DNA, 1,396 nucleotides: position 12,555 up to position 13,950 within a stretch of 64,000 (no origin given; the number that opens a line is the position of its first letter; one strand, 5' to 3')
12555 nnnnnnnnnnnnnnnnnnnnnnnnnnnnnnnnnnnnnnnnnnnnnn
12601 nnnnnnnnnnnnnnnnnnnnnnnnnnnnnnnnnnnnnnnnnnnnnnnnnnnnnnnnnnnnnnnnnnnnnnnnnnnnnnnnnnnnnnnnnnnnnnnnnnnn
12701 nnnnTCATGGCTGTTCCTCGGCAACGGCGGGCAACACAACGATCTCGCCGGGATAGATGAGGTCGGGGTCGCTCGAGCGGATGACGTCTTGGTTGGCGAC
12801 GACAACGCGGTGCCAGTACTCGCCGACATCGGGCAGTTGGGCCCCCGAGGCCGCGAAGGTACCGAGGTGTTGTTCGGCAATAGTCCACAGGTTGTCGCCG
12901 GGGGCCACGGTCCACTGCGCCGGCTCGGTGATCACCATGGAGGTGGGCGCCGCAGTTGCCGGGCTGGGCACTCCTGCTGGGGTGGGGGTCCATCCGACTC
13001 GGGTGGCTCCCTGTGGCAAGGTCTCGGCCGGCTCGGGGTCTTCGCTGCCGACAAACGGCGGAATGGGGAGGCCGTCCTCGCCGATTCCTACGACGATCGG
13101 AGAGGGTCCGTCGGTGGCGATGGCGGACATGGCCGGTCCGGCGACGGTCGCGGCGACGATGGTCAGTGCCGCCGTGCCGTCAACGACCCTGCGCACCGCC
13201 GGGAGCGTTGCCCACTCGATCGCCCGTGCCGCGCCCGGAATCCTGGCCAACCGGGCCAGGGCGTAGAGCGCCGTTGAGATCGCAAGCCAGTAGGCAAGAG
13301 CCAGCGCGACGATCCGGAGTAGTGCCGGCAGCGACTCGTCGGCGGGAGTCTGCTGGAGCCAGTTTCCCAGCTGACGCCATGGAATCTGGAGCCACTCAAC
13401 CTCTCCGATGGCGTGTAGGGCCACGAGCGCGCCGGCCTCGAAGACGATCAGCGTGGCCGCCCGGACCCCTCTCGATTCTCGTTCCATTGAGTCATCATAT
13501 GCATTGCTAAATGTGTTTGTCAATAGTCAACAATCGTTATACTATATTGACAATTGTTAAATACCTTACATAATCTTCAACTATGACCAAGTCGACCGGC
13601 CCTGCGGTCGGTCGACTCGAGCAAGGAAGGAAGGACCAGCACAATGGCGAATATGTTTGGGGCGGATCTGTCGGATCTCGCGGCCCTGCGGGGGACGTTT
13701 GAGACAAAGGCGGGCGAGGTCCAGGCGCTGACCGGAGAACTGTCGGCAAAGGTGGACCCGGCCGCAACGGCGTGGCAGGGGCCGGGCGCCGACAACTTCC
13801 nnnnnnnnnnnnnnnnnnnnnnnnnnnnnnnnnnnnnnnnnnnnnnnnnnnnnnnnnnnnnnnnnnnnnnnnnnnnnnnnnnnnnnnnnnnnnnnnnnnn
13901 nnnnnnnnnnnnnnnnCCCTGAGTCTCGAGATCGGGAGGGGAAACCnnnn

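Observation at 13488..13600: AT-rich divergent promoter island with TTGACA boxes and near-palindromic motifs in a 68% GC genome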

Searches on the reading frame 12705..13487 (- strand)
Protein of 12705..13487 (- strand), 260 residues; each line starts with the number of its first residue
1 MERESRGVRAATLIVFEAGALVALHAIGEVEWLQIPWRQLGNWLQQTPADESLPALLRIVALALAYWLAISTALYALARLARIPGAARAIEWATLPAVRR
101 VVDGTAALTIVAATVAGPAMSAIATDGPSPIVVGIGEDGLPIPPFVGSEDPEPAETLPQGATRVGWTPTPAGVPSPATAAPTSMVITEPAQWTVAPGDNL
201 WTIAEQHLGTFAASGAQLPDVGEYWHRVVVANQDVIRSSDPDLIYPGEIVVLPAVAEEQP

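Call 9: search_protein_families(library=pfam, proteins=[window:12705-13487:-], max_evalue=0.01)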
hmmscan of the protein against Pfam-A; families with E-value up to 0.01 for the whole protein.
window:12705-13487:- (260 aa): 1 family
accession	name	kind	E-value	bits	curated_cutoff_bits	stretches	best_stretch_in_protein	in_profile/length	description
PF01476.26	LysM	-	0.0021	18.4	20.9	0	193-253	2-43/43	LysM domain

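Call 11: find_related_loci(query=window:12705-13487:-, collection=genome_contigs, flank=4000)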
Query window:12705-13487:- (260 aa) in genome_contigs; peptide patterns used: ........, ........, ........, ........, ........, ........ (x = any residue, [..] = any of these).
209 stretches matched a pattern; 14 encode a relative of the query (tblastn E <= 1e-3); 14 distinct loci.
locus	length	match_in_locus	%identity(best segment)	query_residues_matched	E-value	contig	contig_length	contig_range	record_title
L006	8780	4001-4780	81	1-260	3e-124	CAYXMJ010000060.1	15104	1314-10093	MAG TPA_asm: uncultured Acidimicrobiaceae bacterium isolate binchicken_co373_9 genome assembly, contig: NODE_909_length_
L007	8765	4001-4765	39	11-253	9e-38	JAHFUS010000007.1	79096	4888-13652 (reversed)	MAG: Actinomycetes bacterium isolate nzgw85 NODE_243_length_79097_cov_27.864149, whole genome shotgun sequence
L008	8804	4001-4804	32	18-257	1e-21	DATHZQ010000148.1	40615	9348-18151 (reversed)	MAG TPA_asm: Acidimicrobiia bacterium isolate SMAG_U16242 k141_700714, whole genome shotgun sequence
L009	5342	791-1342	32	56-253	5e-14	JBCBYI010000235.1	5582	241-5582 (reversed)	MAG: Actinomycetota bacterium isolate J06656_3 NODE_235_length_5582_cov_5.026885, whole genome shotgun sequence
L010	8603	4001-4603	30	55-258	7e-13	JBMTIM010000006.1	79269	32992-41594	MAG: Acidimicrobiales bacterium isolate CJ_V8_S13_100percent_par_CJ_V8_S13_metabat.20 NODE_75_length_79269_cov_6.256823,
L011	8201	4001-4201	48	193-258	9e-13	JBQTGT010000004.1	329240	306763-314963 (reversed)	MAG: Actinomycetota bacterium isolate SAR205 c_000000213778, whole genome shotgun sequence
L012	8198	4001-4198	39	194-258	4e-10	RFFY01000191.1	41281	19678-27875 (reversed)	MAG: Actinomyces sp. isolate J010 k99_177041, whole genome shotgun sequence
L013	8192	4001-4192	36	192-257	8e-10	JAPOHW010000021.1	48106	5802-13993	MAG: Actinomycetota bacterium isolate bin20 NODE_21_length_48106_cov_3.460534, whole genome shotgun sequence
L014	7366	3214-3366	42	194-257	3e-7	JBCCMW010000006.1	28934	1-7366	MAG: Pseudomonadota bacterium isolate P01_C01_bin.63 k141_927624_length_28934_cov_15.0810, whole genome shotgun sequence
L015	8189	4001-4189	40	192-260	3e-7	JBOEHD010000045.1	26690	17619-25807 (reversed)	MAG: Acidimicrobiales bacterium isolate PBSact2 PBS13d_contig_981, whole genome shotgun sequence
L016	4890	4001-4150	34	191-255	9e-6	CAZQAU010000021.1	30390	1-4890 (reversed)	MAG TPA_asm: uncultured Gammaproteobacteria bacterium isolate SRP292972_co1_101 genome assembly, contig: NODE_744_length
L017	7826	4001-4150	38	194-256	1e-5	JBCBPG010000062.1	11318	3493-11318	MAG: Pseudomonadota bacterium isolate J06633_25 k141_377916_length_11318_cov_24.2315, whole genome shotgun sequence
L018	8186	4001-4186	35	192-257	4e-5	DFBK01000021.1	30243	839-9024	MAG TPA_asm: Anaerolineales bacterium UBA3082 UBA3082_contig_2720, whole genome shotgun sequence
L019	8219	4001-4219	35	169-248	2e-5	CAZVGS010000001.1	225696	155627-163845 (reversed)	MAG TPA_asm: uncultured Gammaproteobacteria bacterium isolate binchicken_co16_182 genome assembly, contig: NODE_58_lengt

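Call 44: search_protein_families(library=ncbifam, proteins=[window:12705-13487:-], max_evalue=0.001)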
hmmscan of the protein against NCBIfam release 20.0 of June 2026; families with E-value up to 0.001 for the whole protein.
window:12705-13487:- (260 aa): 3 families
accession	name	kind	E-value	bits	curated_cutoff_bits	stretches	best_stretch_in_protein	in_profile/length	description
NF008399.0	PRK11198.1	equivalog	1.2e-06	29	134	1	187-254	93-147/149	peptidoglycan-binding protein LysM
TIGR02899.1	spore_safA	subfamily_domain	0.00029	20.7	67.85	0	239-253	29-43/44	SafA/ExsA family spore coat assembly protein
NF012230.0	LWXIA_domain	equivalog_domain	0.00066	19.7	33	0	189-211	2-24/74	LWXIA domain-containing protein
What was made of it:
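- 12705..13487 (-): LysM-like membrane protein (260 aa), first gene of the minus-strand operon. TcpC-like (11773-12708) and EspG-like (11024-~11776) genes follow with overlapping stop and start codons. NCBIfam LysM 1.2e-6 (call 44).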

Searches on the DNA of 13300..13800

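Call 24: search_rna_families(source=window, start=13300, end=13800, threshold=evalue, max_evalue=1)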
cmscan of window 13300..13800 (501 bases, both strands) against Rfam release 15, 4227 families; matches with E-value up to 1: 1.
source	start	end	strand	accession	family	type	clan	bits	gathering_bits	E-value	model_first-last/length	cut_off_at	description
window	13572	13631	+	RF03024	Rothia-sucC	Cis-reg;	-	19.3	64.5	0.31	1-59/59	no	Rothia-sucC RNA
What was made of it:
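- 13590..13617 (+): GC-rich hairpin (12-bp stem, 4-nt loop) in the predicted ~62-nt 5' UTR of the WXG100 mRNA. Significance uncertain. No Rfam family (call 24).
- On Known cis-regulatory RNA (Rfam) in the esx 5' UTR: The only match is Rothia-sucC at 19.3 bits against a threshold of 64.5, E = 0.31 (call 24).
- Tried and rejected: Rfam search of 13300-13800 found only a sub-threshold chance match (call 24).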
